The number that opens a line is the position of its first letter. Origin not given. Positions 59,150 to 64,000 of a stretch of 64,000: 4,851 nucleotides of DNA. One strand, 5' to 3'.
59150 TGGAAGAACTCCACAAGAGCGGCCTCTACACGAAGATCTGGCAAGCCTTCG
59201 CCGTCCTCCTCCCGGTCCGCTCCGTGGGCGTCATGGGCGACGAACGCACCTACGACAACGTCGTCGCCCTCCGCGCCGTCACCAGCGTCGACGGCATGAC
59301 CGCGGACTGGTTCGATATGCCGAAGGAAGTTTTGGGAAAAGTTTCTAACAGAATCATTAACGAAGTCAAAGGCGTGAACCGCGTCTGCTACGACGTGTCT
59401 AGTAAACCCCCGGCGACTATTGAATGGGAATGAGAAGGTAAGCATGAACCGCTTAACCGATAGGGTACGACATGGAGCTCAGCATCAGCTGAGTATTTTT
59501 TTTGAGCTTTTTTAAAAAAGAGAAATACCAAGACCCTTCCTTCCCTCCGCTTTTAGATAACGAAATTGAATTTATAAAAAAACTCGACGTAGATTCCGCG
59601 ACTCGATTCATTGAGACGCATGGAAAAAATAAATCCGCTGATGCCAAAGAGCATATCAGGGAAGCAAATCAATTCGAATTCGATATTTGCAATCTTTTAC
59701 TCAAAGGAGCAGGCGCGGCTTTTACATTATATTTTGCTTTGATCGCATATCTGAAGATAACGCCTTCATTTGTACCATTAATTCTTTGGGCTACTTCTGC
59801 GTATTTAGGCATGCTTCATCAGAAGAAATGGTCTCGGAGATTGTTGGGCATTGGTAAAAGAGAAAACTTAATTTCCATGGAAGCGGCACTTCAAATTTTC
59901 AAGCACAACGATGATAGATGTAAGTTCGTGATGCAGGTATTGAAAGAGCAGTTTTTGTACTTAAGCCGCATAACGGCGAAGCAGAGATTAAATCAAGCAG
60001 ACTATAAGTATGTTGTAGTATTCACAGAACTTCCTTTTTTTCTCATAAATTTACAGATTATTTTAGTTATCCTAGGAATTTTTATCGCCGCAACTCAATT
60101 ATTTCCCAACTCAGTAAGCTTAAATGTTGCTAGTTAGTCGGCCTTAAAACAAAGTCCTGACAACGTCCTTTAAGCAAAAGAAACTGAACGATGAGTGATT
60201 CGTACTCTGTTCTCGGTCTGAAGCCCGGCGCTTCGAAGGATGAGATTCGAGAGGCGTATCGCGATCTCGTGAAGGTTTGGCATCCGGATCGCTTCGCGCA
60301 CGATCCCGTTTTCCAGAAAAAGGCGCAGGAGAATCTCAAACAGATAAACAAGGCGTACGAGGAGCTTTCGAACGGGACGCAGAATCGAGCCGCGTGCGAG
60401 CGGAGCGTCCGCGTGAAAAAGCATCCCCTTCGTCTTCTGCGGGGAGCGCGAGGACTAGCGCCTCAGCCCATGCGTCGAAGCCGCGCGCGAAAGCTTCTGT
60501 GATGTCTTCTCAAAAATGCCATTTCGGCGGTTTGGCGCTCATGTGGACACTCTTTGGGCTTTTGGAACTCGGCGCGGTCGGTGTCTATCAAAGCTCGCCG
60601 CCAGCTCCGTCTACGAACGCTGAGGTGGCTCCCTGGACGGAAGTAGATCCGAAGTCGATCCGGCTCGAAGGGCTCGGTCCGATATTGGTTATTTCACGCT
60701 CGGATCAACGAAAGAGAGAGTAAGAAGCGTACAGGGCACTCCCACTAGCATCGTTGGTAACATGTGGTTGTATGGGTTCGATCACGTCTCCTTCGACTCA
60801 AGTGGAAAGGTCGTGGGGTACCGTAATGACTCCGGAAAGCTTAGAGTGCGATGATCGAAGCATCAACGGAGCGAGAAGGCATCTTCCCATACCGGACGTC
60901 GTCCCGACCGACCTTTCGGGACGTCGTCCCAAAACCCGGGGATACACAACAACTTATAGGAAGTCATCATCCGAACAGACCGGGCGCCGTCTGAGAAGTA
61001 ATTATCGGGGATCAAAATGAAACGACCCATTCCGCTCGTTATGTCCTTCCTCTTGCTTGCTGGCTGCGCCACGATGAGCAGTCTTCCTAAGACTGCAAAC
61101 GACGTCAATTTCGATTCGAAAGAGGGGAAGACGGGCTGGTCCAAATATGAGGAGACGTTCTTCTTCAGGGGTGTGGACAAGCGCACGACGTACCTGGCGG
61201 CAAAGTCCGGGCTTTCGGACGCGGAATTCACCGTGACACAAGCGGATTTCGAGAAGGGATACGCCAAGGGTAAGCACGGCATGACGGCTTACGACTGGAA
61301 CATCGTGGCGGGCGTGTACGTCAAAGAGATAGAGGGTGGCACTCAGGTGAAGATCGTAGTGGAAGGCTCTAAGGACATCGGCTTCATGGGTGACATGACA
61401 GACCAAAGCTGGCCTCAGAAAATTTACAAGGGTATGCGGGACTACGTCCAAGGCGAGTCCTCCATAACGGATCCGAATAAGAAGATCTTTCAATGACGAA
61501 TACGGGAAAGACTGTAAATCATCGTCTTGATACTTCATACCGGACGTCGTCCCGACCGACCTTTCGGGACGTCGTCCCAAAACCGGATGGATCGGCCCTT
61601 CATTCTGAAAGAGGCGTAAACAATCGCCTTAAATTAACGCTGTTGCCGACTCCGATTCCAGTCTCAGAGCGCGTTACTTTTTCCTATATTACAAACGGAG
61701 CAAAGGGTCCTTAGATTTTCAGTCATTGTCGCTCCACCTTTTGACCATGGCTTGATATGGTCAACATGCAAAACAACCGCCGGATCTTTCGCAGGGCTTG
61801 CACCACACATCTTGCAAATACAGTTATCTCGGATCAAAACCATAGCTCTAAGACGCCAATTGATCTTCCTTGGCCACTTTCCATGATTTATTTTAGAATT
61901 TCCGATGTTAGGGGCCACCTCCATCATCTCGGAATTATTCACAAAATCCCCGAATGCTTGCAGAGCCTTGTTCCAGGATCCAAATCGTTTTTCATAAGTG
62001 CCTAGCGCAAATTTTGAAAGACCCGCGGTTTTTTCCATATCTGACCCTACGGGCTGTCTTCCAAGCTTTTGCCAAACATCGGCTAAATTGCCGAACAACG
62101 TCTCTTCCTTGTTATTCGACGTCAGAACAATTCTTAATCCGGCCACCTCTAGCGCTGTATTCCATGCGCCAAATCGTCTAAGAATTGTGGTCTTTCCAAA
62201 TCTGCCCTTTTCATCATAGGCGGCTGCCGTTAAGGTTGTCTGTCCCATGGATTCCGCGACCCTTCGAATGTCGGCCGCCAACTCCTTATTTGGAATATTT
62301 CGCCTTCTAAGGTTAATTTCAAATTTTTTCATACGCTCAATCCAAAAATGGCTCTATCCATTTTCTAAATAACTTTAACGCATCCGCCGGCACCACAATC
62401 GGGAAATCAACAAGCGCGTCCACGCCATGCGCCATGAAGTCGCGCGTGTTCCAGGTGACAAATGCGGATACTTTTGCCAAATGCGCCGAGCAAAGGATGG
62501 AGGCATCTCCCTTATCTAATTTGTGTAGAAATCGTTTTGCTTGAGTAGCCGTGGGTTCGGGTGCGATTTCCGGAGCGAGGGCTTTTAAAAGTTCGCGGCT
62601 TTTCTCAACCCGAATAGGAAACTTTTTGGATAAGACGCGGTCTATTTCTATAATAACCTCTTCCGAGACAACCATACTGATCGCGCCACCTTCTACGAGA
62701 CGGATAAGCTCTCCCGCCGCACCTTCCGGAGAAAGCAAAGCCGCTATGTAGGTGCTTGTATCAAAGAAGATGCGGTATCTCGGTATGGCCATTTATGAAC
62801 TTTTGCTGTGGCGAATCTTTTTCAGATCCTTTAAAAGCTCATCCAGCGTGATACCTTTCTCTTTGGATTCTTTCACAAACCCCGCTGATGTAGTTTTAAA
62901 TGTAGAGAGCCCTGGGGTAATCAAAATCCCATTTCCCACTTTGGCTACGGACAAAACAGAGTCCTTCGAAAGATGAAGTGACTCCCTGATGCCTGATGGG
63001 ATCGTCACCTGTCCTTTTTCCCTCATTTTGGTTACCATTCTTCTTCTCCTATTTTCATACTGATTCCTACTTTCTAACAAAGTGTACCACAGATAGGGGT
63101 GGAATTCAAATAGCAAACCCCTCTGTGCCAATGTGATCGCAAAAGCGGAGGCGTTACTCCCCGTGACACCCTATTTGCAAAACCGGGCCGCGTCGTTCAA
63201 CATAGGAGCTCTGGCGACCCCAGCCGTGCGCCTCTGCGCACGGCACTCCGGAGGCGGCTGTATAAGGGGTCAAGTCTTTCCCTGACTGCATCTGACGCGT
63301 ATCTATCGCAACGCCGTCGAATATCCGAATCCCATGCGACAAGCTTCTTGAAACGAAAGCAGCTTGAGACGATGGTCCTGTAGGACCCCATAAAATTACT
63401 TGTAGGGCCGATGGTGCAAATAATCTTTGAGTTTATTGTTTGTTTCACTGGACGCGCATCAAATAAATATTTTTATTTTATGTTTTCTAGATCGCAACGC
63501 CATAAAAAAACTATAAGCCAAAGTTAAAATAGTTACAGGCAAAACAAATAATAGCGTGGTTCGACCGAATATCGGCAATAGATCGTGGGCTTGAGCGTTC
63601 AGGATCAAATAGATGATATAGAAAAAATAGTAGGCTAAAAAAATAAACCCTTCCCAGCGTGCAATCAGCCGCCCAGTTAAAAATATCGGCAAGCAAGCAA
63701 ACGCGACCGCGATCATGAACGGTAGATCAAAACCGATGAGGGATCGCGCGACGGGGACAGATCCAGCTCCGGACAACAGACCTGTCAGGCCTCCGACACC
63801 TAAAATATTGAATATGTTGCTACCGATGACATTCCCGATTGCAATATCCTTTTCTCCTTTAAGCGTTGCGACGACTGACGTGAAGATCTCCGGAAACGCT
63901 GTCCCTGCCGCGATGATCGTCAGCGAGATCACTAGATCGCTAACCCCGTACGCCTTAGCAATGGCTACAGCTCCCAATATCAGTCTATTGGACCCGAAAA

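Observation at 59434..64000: Low-GC accessory islet inserted directly after the guaA terminator and running past the window end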

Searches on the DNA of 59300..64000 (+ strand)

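Call 47: search_rna_families(source=window, start=59300, end=64000, threshold=evalue, max_evalue=1)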
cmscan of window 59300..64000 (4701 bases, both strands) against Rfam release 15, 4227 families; matches with E-value up to 1: 1.
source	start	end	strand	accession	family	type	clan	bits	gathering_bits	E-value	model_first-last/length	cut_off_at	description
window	60822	60929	-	RF00065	snoR9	Gene; snRNA; snoRNA; CD-box;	CL00132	19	90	0.33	1-128/128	no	Small nucleolar RNA snoR9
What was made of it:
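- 63039..63458 (.): Non-coding spacer. It presumably holds the promoter of the AbrB-PIN-HNH operon and the 3' flank of the CaCA gene. No Rfam match at E <= 1 (call 47).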

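Call 66: search_dna_similar(query=window:59434-64000:+, collection=plasmids, mode=distant, max_rows=8)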
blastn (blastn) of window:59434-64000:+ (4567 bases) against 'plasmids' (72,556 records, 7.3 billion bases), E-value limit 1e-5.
No match.

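Call 67: search_dna_similar(query=window:59434-64000:+, collection=phages, mode=distant, max_rows=8)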
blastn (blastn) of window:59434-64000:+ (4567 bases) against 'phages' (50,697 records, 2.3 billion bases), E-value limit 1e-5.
No match.
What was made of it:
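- There is no DNA similarity to any plasmid or phage record (calls 66, 67).
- Tried and rejected: No blastn match for the 4.6 kb in either collection (calls 66, 67).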

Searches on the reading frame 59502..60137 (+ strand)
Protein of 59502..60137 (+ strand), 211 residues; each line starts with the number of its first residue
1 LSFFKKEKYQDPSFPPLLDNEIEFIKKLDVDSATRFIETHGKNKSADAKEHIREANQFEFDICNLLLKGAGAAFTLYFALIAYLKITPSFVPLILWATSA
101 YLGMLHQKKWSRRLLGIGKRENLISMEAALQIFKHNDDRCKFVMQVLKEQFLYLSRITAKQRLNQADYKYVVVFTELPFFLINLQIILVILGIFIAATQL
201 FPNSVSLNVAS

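Call 9: search_protein_families(library=pfam, proteins=[window:59502-60137:+], max_evalue=0.01)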
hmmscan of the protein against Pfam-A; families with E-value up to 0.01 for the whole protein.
window:59502-60137:+ (211 aa): 0 families

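Call 36: search_protein_families(library=padloc, proteins=[window:59502-60137:+], max_evalue=0.01)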
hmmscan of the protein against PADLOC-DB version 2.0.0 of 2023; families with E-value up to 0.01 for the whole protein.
window:59502-60137:+ (211 aa): 0 families

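Call 37: search_protein_families(library=ncbifam, proteins=[window:59502-60137:+], max_evalue=0.01)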
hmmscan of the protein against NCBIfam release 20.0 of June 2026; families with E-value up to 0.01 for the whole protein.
window:59502-60137:+ (211 aa): 0 families

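Call 38: search_protein_families(library=phrogs, proteins=[window:59502-60137:+], max_evalue=0.001)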
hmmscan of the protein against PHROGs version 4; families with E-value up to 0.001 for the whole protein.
window:59502-60137:+ (211 aa): 0 families

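Call 39: find_homologous_proteins(query=window:59502-60137:+, max_evalue=0.001)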
Query window:59502-60137:+ (211 aa): 1 proteins with E <= 0.001 among 209 candidates.
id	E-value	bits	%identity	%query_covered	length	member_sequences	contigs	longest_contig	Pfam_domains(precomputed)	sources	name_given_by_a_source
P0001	6.1e-134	462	100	100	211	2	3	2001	-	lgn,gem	-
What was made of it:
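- The ORFan has no relatives at all (call 39).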

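Call 48: find_encoding_contigs(protein=window:59502-60137:+, flank=10000, max_places=8)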
Protein window:59502-60137:+ (211 aa): 3 contigs read that carry it; 1 place shown.
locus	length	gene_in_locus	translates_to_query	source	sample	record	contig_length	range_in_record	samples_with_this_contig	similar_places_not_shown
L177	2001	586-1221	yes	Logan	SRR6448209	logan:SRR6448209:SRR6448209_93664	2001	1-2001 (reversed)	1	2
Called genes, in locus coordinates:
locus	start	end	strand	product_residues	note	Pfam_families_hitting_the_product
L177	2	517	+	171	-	?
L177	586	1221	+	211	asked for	-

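Call 84: predict_structure(protein=window:59502-60137:+)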
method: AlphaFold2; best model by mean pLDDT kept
length: 211 residues; sequences in the alignment: 1
mean_pLDDT: 46.8   pTM: 0.31
mean pLDDT of the five models: 46.8, 41.3, 39.6, 38.8, 38.7
residues with pLDDT >= 90: 0; 70-90: 3; 50-70: 82; < 50: 126
segments of 3 or more residues with pLDDT < 50: 1-31, 41-45, 104-136, 148-180
pLDDT, mean of each block of 10 residues (from residue 1): 29 36 38 50 49 52 56 54 55 53 48 36 36 47 49 41 36 39 58 67 54 34
secondary structure, 60 per line:
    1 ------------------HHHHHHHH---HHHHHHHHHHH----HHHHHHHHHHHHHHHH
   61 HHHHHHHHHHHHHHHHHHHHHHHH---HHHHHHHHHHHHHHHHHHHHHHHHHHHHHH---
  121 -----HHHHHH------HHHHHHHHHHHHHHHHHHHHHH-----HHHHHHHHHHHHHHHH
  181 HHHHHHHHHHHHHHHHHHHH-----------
elements in order: H19-26 H30-40 H45-84 H88-117 H126-131 H138-159 H165-200

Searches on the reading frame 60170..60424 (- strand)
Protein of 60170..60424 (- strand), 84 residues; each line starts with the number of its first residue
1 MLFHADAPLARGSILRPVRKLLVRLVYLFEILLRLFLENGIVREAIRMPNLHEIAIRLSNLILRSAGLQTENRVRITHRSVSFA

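Call 85: search_protein_families(library=pfam, proteins=[window:60170-60424:-], max_evalue=0.1)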
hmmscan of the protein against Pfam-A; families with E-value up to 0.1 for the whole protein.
window:60170-60424:- (84 aa): 0 families

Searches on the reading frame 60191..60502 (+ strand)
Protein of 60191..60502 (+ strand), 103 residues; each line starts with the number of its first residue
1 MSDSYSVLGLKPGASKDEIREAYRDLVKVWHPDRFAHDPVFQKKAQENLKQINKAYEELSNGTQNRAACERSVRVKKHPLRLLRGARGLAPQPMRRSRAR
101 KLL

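Call 9: search_protein_families(library=pfam, proteins=[window:60191-60502:+], max_evalue=0.01)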
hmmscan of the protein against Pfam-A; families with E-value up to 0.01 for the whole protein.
window:60191-60502:+ (103 aa): 2 families
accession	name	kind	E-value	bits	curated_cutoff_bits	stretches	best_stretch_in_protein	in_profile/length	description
PF00226.36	DnaJ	-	1.7e-16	60.5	27.8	1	3-64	1-58/63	DnaJ domain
PF14687.11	DUF4460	-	0.00072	20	25.5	1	14-65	5-56/110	Domain of unknown function (DUF4460)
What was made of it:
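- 60191..60502 (+): Block B: J-domain protein ORF (103 aa) containing an HPD motif. Pfam DnaJ, E = 1.7e-16, residues 3-64 (call 9).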

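Call 36: search_protein_families(library=padloc, proteins=[window:60191-60502:+], max_evalue=0.01)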
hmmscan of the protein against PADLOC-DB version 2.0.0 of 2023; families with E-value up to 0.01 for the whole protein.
window:60191-60502:+ (103 aa): 0 families

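Call 37: search_protein_families(library=ncbifam, proteins=[window:60191-60502:+], max_evalue=0.01)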
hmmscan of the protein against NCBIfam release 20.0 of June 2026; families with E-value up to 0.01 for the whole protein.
window:60191-60502:+ (103 aa): 19 families
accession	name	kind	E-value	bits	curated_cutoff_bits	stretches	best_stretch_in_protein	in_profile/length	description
TIGR02349.1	DnaJ_bact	equivalog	6.1e-14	52.2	377.2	1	3-68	1-61/354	molecular chaperone DnaJ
NF050028.1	CldAdptActJ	equivalog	6.8e-12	45.7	150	1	1-67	1-68/93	cold adaptation protein ActJcold adaptation protein ActJ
NF008035.0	PRK10767.1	subfamily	1.8e-11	43.7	338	1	3-71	5-68/374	molecular chaperone DnaJ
NF010874.0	PRK14281.1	equivalog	2.1e-11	43.6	619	1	3-66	4-63/397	chaperone protein DnaJ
NF037946.1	terminal_TopJ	equivalog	7.4e-10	38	300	1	3-63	6-61/810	terminal organelle assembly protein TopJ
NF010885.0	PRK14292.1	equivalog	1.5e-09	37.3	585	1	2-71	2-65/371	chaperone protein DnaJ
NF010871.0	PRK14278.1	equivalog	1.9e-09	36.9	502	1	2-66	3-62/378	molecular chaperone DnaJ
TIGR03835.1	termin_org_DnaJ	equivalog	9.8e-09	34.1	512.25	1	3-63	3-58/871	terminal organelle assembly protein TopJ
NF010892.0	PRK14299.1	equivalog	1.8e-08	34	392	1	3-66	5-63/291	chaperone protein DnaJ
NF006948.0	PRK09430.1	equivalog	2.4e-08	33.9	162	1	2-61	200-262/267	co-chaperone DjlA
NF006502.0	PRK08937.3-2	equivalog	5.7e-08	32.6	259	1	3-60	204-262/275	adenylosuccinate lyase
NF010872.0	PRK14279.1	equivalog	1.5e-07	30.9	556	1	3-66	10-69/394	molecular chaperone DnaJ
NF010894.0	PRK14301.1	equivalog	1.5e-07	30.7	548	1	3-69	5-66/373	chaperone protein DnaJ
NF007618.0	PRK10266.1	equivalog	3.2e-07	30.1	403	1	2-71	4-67/306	curved DNA-binding protein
NF001420.0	PRK00294.1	equivalog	4e-06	27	169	1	10-67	12-71/173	co-chaperone HscB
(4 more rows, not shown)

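Call 38: search_protein_families(library=phrogs, proteins=[window:60191-60502:+], max_evalue=0.001)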
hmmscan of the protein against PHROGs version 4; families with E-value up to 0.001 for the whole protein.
window:60191-60502:+ (103 aa): 4 families
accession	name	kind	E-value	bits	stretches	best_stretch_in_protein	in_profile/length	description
phrog_14336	-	unknown function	3e-10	40.9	1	2-73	4-69/363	-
phrog_2778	-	unknown function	1.9e-06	28.8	1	3-41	36-73/239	-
phrog_9210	-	unknown function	6.4e-06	26.9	1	4-59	151-199/204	-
phrog_31004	-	unknown function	2.4e-05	25.6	1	4-64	3-59/156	-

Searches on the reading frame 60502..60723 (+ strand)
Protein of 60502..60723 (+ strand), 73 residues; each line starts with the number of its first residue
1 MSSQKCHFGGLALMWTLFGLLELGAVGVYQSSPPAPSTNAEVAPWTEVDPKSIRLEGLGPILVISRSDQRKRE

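Call 9: search_protein_families(library=pfam, proteins=[window:60502-60723:+], max_evalue=0.01)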
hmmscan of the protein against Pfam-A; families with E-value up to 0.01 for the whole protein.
window:60502-60723:+ (73 aa): 0 families
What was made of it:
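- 60502..60723 (+): Small single-TM ORF (73 aa) whose start overlaps the J-domain stop (TGATG). No family hit (call 9).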

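Call 36: search_protein_families(library=padloc, proteins=[window:60502-60723:+], max_evalue=0.01)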
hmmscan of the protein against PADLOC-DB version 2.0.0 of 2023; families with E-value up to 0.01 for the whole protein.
window:60502-60723:+ (73 aa): 0 families

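Call 37: search_protein_families(library=ncbifam, proteins=[window:60502-60723:+], max_evalue=0.01)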
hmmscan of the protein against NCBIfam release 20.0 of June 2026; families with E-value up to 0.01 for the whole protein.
window:60502-60723:+ (73 aa): 0 families

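Call 38: search_protein_families(library=phrogs, proteins=[window:60502-60723:+], max_evalue=0.001)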
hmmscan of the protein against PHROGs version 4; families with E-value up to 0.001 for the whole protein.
window:60502-60723:+ (73 aa): 0 families

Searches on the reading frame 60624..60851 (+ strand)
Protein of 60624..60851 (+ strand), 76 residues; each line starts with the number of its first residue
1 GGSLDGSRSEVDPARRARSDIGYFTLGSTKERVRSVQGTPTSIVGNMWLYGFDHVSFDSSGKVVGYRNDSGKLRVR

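Call 64: search_protein_families(library=pfam, proteins=[window:60624-60851:+], max_evalue=1)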
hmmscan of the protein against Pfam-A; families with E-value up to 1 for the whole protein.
seq(76 aa): 1 family
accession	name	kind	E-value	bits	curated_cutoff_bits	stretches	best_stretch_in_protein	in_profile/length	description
PF04355.18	BamE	-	0.11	12.8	23.2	1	25-42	13-30/71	Outer membrane protein assembly factor BamE domain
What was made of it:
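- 60675..60852 (+): Open stretch in a third frame with no start codon and a weak BamE-like signature. It could be the remains of one J-domain-TM-periplasmic-domain gene broken by two frameshifts. Pfam BamE E = 0.11, not significant (call 64).
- Tried and rejected: The BamE hit has E = 0.11 (call 64).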

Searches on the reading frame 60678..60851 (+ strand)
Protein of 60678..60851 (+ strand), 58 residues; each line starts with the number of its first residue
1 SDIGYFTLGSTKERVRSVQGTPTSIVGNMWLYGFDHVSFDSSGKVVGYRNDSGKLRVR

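Call 65: search_solved_structures(query=window:60678-60851:+, max_evalue=10, show_alignments=2)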
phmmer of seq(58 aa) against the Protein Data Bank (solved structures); distinct sequences matched with E-value up to 10: 2.
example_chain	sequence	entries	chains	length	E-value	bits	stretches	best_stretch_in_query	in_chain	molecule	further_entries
5c2m_A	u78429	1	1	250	0.083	16.4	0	12-49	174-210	Predicted protein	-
1spp_A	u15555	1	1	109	1.2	12.8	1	8-53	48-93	MAJOR SEMINAL PLASMA GLYCOPROTEIN PSP-I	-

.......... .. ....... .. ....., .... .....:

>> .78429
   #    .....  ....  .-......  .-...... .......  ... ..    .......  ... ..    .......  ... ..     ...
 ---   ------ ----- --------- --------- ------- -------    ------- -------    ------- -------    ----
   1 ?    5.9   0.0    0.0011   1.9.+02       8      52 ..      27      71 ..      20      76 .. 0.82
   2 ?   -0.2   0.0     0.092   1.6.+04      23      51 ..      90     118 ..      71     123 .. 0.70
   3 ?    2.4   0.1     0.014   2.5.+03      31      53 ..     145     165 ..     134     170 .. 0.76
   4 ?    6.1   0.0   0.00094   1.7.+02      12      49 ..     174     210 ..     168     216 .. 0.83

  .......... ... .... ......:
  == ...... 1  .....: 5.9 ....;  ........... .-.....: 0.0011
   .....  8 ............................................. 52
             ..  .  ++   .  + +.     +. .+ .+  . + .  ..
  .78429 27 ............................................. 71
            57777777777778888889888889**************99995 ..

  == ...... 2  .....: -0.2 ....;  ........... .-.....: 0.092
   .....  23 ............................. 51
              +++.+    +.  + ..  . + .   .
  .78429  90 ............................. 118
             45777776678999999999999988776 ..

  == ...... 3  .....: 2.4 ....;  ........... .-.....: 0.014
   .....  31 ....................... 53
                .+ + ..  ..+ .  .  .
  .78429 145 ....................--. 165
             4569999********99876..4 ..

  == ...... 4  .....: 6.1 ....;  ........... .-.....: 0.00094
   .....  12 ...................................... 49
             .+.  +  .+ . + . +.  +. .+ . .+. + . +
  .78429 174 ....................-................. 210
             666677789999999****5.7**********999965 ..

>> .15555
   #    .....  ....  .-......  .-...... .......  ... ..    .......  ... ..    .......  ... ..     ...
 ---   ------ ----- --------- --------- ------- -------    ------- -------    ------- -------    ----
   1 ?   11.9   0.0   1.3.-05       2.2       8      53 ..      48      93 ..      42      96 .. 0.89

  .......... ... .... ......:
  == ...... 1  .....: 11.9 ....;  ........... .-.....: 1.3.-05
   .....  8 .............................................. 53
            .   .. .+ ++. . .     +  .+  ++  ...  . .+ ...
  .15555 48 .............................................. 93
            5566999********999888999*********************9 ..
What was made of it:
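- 60675..60852 (+): No significant match to solved structures (call 65).
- Tried and rejected: The solved-structure search found nothing significant (call 65).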

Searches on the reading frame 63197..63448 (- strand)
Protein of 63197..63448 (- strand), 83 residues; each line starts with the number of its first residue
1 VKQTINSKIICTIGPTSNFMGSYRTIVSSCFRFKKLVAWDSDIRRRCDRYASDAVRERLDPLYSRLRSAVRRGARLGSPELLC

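Call 85: search_protein_families(library=pfam, proteins=[window:63197-63448:-], max_evalue=0.1)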
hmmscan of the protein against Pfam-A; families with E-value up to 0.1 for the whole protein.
window:63197-63448:- (83 aa): 0 families
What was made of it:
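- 63039..63458 (.): Its ORFs have no Pfam hit (call 85).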
